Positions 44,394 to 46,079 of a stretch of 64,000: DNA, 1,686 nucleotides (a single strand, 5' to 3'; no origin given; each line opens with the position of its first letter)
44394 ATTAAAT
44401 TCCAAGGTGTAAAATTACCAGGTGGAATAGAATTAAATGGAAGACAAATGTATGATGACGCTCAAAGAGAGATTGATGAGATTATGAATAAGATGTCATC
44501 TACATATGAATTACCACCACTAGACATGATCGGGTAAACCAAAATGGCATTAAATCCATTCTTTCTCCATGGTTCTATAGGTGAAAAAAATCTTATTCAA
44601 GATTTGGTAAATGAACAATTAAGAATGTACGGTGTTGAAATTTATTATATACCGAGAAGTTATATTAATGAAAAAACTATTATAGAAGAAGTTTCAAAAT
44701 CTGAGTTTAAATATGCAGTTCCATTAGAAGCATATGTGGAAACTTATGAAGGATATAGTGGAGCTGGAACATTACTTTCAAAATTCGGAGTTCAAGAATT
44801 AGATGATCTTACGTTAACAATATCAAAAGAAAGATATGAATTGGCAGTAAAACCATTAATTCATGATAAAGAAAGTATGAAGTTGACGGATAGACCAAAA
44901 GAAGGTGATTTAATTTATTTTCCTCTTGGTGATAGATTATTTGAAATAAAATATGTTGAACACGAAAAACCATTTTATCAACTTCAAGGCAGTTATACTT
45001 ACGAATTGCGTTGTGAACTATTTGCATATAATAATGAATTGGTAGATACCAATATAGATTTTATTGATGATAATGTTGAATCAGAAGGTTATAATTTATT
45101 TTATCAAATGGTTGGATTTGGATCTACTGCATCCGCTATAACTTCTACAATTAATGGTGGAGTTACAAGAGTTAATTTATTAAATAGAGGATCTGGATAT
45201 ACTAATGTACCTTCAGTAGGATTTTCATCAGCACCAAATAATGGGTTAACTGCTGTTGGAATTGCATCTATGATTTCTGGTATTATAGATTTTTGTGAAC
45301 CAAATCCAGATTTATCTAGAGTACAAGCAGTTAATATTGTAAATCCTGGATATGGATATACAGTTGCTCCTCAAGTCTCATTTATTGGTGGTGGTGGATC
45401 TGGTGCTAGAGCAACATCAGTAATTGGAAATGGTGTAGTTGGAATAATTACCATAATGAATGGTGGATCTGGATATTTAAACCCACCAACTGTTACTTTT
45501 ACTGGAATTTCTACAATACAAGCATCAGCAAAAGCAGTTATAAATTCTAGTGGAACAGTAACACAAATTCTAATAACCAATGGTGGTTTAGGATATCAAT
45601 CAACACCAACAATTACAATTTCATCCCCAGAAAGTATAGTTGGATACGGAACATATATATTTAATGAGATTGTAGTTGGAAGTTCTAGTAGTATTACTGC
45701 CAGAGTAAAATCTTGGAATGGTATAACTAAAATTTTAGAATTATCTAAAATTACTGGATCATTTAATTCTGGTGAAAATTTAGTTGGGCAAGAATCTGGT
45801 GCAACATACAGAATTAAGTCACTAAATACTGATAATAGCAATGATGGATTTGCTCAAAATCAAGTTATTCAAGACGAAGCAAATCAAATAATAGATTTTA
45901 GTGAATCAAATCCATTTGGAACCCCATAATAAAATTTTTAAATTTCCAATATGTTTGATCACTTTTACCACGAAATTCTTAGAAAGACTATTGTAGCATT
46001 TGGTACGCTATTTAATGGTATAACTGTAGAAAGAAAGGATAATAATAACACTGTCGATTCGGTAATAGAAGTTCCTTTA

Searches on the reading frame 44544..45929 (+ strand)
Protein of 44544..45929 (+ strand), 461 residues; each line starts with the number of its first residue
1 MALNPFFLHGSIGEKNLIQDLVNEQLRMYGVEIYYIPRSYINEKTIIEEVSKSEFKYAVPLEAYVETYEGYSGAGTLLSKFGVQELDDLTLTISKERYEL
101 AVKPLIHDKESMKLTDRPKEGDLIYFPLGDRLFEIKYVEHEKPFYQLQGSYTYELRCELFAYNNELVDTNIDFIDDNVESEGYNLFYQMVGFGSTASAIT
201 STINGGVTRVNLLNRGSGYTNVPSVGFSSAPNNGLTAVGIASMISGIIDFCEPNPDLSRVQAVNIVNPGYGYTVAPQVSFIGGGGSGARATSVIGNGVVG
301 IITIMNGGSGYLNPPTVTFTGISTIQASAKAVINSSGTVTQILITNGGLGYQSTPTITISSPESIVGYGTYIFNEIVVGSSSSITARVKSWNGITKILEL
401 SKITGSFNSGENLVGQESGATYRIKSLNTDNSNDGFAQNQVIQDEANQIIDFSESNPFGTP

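Call 9: search_protein_families(library=pfam, proteins=[window:44544-45929:+], max_evalue=0.01)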
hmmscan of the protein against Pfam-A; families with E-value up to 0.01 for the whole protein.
window:44544-45929:+ (461 aa): 1 family
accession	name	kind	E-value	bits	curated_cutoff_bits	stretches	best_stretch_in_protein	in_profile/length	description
PF11649.13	T4_neck-protein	-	1.5e-29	103.7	25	1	3-178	30-200/278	Virus neck protein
